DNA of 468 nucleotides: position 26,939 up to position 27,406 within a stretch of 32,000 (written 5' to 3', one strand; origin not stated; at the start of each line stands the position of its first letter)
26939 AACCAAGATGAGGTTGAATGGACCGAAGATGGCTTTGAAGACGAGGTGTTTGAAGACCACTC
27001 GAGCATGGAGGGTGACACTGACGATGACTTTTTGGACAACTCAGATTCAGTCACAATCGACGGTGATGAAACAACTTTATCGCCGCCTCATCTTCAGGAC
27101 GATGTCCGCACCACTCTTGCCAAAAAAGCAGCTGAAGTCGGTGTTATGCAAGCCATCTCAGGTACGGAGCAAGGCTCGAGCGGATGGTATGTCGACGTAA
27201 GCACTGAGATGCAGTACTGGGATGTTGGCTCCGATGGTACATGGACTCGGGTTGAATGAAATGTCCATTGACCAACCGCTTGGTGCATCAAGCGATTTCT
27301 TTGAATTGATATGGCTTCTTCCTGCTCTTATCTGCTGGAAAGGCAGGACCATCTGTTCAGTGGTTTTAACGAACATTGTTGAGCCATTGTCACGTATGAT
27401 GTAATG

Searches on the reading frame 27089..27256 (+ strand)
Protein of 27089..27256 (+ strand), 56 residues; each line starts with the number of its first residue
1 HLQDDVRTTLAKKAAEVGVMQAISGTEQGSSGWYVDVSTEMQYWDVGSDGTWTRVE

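Call 23: find_homologous_proteins(query=A2, max_evalue=10)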
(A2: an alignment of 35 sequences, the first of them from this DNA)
Query A2 (35 sequences) (56 aa, profile of the alignment): 49 proteins with E <= 10 among 462 candidates.
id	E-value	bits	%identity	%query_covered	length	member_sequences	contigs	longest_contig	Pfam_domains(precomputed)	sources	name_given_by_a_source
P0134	2.5e-26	109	67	98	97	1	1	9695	-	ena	-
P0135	2.5e-26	109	69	98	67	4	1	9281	-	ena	-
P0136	4.5e-26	108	70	100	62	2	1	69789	-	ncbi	ncbi:MAG TPA: hypothetical protein D7H95_04945, partial [Candidatus Poseidoniales archaeon]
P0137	4.6e-26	108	69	98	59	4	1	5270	-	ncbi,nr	ncbi:MAG TPA: hypothetical protein QF401_02135, partial [Candidatus Poseidoniaceae archaeon]|nr:hypo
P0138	9.8e-26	107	69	98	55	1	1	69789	-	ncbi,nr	ncbi:MAG TPA: hypothetical protein HA356_04960 [Candidatus Poseidoniaceae archaeon]|nr:hypothetical 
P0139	1.4e-25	106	73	91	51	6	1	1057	-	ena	-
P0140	7.1e-25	104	64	84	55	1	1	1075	-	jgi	jgi:hypothetical protein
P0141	1.8e-24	103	62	84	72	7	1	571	-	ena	-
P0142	2.2e-24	103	62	84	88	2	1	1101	-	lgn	-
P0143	4.2e-24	102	55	98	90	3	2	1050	-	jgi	jgi:hypothetical protein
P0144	4.7e-24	102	55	98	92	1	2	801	-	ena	-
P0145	1.7e-23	100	69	96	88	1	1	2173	-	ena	-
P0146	2.8e-23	99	64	95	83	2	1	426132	-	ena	-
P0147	3.1e-23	99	62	95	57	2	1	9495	-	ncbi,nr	ncbi:MAG TPA: hypothetical protein HA328_02830, partial [Candidatus Poseidoniaceae archaeon]|nr:hypo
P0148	9.0e-23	97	62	84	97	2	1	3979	-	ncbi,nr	ncbi:MAG: hypothetical protein P8Q87_01465, partial [Candidatus Poseidonia sp.]|nr:hypothetical prot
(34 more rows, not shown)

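Call 28: predict_structure(alignment_id=A2)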
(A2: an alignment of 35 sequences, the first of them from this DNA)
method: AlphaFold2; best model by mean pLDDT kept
length: 56 residues; sequences in the alignment: 35
mean_pLDDT: 94.1   pTM: 0.75
mean pLDDT of the five models: 94.1, 91.0, 88.9, 82.3, 78.5
residues with pLDDT >= 90: 50; 70-90: 6; 50-70: 0; < 50: 0
segments of 3 or more residues with pLDDT < 50: none
pLDDT, mean of each block of 10 residues (from residue 1): 92 96 92 96 94 94
secondary structure, 60 per line:
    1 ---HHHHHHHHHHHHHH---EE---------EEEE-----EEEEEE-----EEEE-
elements in order: H4-17 E32-35 E41-46 E52-55

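Call 32: fold_search(model_id=the predicted structure, library=pdb)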
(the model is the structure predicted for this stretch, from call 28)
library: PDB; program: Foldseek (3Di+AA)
matches with E <= 10: 405; with E <= 0.001: 0
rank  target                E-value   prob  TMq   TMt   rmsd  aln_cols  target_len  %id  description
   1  9hcj_N0               7.3e-01  0.35  0.38  0.10   4.1        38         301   16  D. discoideum nuclear pore complex (released 2024-12-25)
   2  7uhy_H                7.8e-01  0.41  0.41  0.11   4.0        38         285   16  Human GATOR2 complex (released 2022-07-20)
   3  7tdz_G                8.3e-01  0.38  0.40  0.10   4.0        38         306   16  Cryo-EM model of protomer of the cytoplasmic ring of the nuclear pore complex from Xenopus laevis (released 2022-06-22)
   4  5ld9_A                8.3e-01  0.18  0.30  0.15   7.3        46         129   11  Structure of deubiquitinating enzyme homolog, Pyrococcus furiosus JAMM1. (released 2017-05-17)
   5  9sob_N                8.8e-01  0.41  0.42  0.10   3.9        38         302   21  Structural Model of the Nuclear Pore Complex in Arabidopsis thaliana (released 2025-11-05)
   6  5lda_A                9.4e-01  0.21  0.33  0.16   7.5        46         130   11  Structure of deubiquitinating enzyme homolog (Pyrococcus furiosus JAMM1) in complex with ubiquitin-like SAMP2. (released 2017-06-21)
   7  3bg0_D                1.0e+00  0.33  0.40  0.11   4.2        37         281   16  Architecture of a Coat for the Nuclear Pore Membrane (released 2008-01-01)
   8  3bg1_D                1.0e+00  0.33  0.40  0.11   4.2        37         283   16  Architecture of a Coat for the Nuclear Pore Membrane (released 2008-01-01)
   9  3ka5_A                1.0e+00  0.16  0.33  0.33   7.5        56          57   11  Crystal structure of Ribosome-associated protein Y (PSrp-1) from Clostridium acetobutylicum. Northeast Structural Geno (released 2009-11-03)
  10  9lvj_H                1.1e+00  0.33  0.41  0.11   4.0        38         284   16  Cryo-EM structure of Sestrin2 bound human GATOR2 complex (released 2025-08-13)
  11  2x5c_A                1.1e+00  0.25  0.43  0.25   6.9        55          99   16  Crystal structure of hypothetical protein ORF131 from Pyrobaculum Spherical Virus (released 2010-07-21)
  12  3bg1_A                1.1e+00  0.33  0.42  0.11   4.2        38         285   16  Architecture of a Coat for the Nuclear Pore Membrane (released 2008-01-01)
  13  7r5k_N0               1.1e+00  0.30  0.40  0.10   4.0        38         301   16  Human nuclear pore complex (constricted) (released 2022-06-22)
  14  6cp9_A                1.2e+00  0.09  0.30  0.16   9.2        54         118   13  Contact-dependent growth inhibition toxin - immunity protein complex from Klebsiella pneumoniae 342 (released 2019-03-13)
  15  2x5c_B                1.3e+00  0.21  0.42  0.24   6.7        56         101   20  Crystal structure of hypothetical protein ORF131 from Pyrobaculum Spherical Virus (released 2010-07-21)
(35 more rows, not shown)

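Call 55: search_solved_structures(query=A2, max_evalue=10, show_alignments=3)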
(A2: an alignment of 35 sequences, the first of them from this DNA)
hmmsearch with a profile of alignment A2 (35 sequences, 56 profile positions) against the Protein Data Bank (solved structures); distinct sequences matched with E-value up to 10: 12.
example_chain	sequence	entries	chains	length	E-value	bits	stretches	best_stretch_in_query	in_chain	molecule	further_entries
8s7v_C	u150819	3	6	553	0.22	14.4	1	5-35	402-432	Methyl-coenzyme M reductase subunit alpha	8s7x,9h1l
2vhj_A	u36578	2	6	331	0.39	13.6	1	8-41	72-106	NTPASE P4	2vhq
2vhc_A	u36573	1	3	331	0.39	13.6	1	8-41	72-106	NTPASE P4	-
1w44_A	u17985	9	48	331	0.39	13.6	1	8-41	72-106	NTPASE P4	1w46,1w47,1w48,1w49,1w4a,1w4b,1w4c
4blt_A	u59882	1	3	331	0.39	13.6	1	8-41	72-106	NTPASE P4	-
4bls_A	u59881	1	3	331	0.39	13.6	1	8-41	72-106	NTPASE P4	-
2vhu_A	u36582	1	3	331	0.39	13.6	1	8-41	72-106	NTPASE P4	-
2vht_A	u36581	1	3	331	0.69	12.8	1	8-41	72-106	NTPASE P4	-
24yk_A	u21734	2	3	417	0.94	12.4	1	7-38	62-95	trans-2-enoyl-CoA reductase (NAD(+))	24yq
9qjr_F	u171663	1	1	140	1.1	12.2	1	31-45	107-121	a2 nanobody 29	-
5n1q_A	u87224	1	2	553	1.5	11.8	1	5-35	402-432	METHYL-COENZYME M REDUCTASE III FROM METHANOTHERMOCOCCUS THERMOLITHOTROPHICUS SUBUNIT ALPH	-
5n28_A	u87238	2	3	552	1.6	11.6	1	5-35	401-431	Methyl-coenzyme M reductase subunit alpha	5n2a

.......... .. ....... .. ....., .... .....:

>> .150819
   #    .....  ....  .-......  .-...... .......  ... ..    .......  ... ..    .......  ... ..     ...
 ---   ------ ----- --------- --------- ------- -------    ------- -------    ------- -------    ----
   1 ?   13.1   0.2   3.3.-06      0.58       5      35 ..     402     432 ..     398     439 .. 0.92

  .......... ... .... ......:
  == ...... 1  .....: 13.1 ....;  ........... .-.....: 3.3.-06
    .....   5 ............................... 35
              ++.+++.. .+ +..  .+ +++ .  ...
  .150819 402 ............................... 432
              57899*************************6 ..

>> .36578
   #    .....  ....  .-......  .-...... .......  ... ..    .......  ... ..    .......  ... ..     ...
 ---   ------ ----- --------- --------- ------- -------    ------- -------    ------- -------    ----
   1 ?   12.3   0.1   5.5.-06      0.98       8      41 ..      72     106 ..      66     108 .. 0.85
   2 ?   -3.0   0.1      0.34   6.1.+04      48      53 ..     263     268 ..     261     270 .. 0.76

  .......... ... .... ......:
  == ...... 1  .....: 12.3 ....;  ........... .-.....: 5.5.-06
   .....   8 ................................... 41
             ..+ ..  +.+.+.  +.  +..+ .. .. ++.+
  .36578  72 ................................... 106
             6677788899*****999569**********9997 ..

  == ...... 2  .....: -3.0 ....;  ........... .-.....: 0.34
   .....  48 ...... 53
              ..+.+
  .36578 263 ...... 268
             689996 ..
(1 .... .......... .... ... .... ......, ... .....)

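Call 57: search_protein_families(library=pfam, alignment_id=A2, max_evalue=10)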
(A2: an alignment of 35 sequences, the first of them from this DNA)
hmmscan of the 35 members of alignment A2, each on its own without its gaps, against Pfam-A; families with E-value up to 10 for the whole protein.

A. member 1, seq(56 aa): 1 family
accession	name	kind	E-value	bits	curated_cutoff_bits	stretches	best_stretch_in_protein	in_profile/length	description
PF02983.19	Pro_Al_protease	-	0.27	11.8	23.4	1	28-39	22-33/59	Alpha-lytic protease prodomain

B. families by the number of members that match (of 35 scanned): 7 families
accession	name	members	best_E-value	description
PF02983.19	Pro_Al_protease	15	0.021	Alpha-lytic protease prodomain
PF15448.11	NTS_2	4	0.016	N-terminal segments of P. falciparum erythrocyte membrane protein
PF02249.22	MCR_alpha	1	0.0074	Methyl-coenzyme M reductase alpha subunit, C-terminal domain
PF22513.2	FitA-like_RHH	1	0.052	Antitoxin FitA-like, ribbon-helix-helix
PF01484.22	Col_cuticle_N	1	0.097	Nematode cuticle collagen N-terminal domain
PF08289.16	Flu_M1_C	1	0.12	Influenza Matrix protein (M1) C-terminal domain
PF02557.22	VanY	1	0.17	D-alanyl-D-alanine carboxypeptidase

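Call 71: find_related_loci(query=A2, collection=viral_contigs, flank=4000)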
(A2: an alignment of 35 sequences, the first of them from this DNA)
Query A2 (56 aa) in viral_contigs; peptide patterns used: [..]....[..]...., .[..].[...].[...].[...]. (x = any residue, [..] = any of these).
34 stretches matched a pattern, but none encodes a relative of the query by tblastn (E <= 1e-3).
